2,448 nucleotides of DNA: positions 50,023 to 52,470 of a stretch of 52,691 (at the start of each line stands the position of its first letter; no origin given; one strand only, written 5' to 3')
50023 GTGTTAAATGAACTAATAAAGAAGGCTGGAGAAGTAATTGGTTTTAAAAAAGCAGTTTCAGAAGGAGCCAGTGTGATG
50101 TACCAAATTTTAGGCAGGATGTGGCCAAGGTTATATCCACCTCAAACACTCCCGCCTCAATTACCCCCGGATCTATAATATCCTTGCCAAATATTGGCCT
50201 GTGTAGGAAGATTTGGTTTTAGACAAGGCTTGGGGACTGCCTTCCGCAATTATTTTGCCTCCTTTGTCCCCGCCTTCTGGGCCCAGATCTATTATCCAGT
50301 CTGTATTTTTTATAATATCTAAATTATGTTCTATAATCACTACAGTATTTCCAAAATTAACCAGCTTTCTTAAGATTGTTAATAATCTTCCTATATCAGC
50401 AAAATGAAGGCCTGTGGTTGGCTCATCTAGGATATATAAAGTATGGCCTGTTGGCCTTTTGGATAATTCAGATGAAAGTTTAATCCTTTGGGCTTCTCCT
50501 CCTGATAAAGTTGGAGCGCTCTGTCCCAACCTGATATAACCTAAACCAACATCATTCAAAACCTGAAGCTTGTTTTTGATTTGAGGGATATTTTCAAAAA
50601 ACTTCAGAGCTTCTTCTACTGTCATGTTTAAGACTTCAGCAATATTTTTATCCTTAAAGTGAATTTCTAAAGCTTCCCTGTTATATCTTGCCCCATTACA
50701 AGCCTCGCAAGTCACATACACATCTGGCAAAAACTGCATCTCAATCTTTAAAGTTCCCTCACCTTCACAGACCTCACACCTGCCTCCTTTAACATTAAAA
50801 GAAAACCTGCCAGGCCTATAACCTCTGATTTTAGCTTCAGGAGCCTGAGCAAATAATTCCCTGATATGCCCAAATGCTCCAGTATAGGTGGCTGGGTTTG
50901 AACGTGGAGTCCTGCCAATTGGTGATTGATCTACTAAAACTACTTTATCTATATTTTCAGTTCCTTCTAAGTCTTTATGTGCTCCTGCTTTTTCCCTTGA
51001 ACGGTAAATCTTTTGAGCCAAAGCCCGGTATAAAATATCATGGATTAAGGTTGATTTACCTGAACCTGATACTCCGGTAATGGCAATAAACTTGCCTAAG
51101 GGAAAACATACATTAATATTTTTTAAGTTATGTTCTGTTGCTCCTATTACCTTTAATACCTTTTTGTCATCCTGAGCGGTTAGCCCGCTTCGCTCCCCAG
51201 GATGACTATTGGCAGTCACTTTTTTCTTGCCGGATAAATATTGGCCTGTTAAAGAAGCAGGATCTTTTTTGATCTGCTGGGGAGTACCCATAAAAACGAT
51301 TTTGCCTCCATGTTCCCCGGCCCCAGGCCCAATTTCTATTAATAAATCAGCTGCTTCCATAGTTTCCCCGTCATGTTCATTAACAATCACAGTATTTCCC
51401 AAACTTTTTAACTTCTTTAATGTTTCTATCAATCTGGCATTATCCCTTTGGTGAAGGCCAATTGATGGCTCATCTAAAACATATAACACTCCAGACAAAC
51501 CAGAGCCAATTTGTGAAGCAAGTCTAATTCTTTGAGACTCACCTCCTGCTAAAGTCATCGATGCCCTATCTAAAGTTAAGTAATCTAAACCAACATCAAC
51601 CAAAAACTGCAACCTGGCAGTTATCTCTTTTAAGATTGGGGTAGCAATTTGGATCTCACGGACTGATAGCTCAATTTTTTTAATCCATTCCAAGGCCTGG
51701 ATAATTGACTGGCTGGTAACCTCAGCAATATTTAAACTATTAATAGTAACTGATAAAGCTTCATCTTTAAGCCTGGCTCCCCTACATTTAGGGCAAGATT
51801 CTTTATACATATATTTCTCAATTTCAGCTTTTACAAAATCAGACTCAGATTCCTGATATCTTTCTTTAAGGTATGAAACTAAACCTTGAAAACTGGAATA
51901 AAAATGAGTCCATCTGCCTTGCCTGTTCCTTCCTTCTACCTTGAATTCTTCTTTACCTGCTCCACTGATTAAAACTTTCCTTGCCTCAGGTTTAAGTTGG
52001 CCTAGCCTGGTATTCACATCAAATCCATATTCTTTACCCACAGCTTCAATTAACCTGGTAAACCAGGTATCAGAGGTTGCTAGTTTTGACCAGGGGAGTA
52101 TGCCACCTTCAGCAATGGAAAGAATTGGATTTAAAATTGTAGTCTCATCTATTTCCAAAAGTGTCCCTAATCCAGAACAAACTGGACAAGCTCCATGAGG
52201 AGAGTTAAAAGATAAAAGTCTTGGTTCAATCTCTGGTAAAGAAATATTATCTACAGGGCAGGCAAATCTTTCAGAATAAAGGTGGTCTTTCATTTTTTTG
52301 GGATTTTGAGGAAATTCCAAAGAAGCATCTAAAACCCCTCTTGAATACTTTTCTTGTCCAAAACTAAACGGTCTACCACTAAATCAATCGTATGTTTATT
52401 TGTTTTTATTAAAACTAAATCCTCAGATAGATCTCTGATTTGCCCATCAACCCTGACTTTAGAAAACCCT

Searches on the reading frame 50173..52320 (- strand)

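Call 17: search_protein_families(library=pfam, proteins=[window:50173-52320:-], max_evalue=0.001)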
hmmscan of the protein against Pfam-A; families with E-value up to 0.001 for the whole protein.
window:50173-52320:- (715 aa): 5 families
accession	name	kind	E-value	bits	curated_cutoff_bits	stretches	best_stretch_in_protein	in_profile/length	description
PF17755.6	UvrA_DNA-bind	-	3.2e-25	89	23.2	1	62-169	6-110/110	UvrA DNA-binding domain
PF00005.33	ABC_tran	-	3e-14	54.2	25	2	399-429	1-31/137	ABC transporter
PF02463.25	SMC_N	-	1.3e-06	28.4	40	0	404-431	18-46/220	RecF/RecN/SMC N terminal domain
PF13304.12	AAA_21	-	2.1e-06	28.5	27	0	611-653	244-286/304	AAA domain, putative AbiEii toxin, Type IV TA system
PF00684.25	DnaJ_CXXCXGXG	-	3.1e-05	24.6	32.7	0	514-544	17-50/65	DnaJ central domain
